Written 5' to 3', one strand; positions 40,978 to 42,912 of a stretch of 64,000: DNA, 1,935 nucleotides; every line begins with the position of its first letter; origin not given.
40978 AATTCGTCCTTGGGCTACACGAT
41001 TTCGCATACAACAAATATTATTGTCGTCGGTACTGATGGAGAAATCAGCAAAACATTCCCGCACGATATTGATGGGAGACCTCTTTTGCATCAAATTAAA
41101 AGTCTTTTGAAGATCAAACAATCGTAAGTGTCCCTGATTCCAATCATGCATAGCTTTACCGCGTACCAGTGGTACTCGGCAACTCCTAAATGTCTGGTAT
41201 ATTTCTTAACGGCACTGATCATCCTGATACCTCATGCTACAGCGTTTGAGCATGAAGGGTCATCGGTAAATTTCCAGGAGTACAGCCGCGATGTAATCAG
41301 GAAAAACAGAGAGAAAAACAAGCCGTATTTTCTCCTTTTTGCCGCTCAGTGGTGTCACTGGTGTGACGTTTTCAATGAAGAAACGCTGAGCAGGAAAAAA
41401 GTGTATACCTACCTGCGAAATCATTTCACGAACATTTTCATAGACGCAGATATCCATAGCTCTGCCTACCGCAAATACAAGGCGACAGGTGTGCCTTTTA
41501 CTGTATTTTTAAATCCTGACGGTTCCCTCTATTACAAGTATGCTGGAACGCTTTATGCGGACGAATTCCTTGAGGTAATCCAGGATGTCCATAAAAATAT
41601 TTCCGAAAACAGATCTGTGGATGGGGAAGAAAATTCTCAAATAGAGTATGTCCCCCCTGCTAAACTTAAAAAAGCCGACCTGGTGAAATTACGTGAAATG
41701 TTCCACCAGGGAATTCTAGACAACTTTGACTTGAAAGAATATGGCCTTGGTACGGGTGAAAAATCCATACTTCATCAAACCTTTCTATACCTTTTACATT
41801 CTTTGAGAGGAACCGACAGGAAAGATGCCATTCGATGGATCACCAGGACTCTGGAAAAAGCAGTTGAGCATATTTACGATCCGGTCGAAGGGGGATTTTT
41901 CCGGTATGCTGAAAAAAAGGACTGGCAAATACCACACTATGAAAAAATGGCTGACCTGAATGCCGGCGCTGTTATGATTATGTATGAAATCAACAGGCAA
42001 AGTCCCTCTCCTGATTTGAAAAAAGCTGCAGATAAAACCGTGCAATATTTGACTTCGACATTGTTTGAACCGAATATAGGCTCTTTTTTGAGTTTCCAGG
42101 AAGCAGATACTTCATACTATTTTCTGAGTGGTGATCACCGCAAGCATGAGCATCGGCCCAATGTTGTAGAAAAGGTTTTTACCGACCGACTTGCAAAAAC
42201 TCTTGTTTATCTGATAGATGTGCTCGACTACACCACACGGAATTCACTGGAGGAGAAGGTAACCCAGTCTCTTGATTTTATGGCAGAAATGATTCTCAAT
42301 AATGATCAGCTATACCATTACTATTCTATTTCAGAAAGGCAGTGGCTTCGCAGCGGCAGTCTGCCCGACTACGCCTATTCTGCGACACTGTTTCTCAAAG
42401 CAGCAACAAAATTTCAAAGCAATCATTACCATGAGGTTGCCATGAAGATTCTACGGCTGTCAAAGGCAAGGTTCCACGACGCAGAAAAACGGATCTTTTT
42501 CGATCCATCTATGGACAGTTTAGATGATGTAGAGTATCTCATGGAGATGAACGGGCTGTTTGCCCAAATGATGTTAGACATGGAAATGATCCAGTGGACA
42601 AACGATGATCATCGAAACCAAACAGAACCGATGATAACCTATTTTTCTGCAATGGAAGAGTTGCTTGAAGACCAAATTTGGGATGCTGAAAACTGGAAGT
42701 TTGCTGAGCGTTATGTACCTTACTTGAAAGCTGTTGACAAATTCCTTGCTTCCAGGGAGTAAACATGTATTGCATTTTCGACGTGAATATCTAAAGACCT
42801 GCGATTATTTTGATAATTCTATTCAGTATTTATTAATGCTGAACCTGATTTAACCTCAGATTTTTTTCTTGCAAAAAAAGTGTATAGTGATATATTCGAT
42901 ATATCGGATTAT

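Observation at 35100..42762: Low-GC truncated sox module with unusual order soxY-soxB-soxZ followed by cytochrome c, DUF302, SCO1 and thioredoxin-like genes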

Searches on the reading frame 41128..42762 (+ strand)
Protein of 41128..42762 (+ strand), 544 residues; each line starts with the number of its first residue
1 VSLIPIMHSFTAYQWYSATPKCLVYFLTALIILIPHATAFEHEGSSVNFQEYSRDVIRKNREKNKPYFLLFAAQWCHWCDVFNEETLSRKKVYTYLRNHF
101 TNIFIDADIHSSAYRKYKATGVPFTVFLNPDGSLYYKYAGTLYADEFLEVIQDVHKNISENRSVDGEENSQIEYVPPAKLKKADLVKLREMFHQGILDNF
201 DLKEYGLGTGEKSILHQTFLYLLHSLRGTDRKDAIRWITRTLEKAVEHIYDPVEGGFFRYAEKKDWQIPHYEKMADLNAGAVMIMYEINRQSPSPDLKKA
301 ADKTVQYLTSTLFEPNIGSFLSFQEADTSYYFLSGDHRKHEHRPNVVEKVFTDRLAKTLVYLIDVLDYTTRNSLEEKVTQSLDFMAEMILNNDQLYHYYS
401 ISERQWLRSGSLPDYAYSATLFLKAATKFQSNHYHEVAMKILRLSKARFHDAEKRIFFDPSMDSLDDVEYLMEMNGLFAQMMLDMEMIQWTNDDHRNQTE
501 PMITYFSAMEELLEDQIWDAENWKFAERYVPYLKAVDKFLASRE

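Call 4: search_protein_families(library=pfam, proteins=[window:41128-42762:+], max_evalue=0.01)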
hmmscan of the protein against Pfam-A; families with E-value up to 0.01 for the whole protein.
window:41128-42762:+ (544 aa): 4 families
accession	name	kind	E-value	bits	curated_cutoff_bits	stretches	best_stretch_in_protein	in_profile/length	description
PF03190.21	Thioredox_DsbH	-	2.1e-13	51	27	1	41-163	14-149/163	Protein of unknown function, DUF255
PF13098.12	Thioredoxin_2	-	1.6e-09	38.5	27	1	62-150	3-103/104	Thioredoxin-like domain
PF13899.12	Thioredoxin_7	-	1.8e-09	38.1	27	1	58-130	11-83/83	Thioredoxin-like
PF00085.26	Thioredoxin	-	0.00068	20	23.5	1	59-152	16-102/103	Thioredoxin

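Call 5: search_protein_families(library=ncbifam, proteins=[window:41128-42762:+], max_evalue=0.01)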
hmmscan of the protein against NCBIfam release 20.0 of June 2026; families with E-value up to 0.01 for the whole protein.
window:41128-42762:+ (544 aa): 4 families
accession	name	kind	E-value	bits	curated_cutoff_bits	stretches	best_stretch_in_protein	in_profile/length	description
NF045694.1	seleno_TsoB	exception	2e-14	52.6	805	1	25-134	435-549/572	rhodanese/DsbD fusion-like selenoprotein TsoB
NF001419.0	PRK00293.1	subfamily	8.6e-06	24.6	330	1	52-155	465-573/574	protein-disulfide reductase DsbD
TIGR01126.1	pdi_dom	equivalog_domain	9.9e-05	22.6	107.2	1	62-153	12-103/105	protein disulfide-isomerase domain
NF043050.1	DisulfRedDsbH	equivalog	0.00031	20.9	190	1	44-132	40-139/166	disulfide reductase DsbH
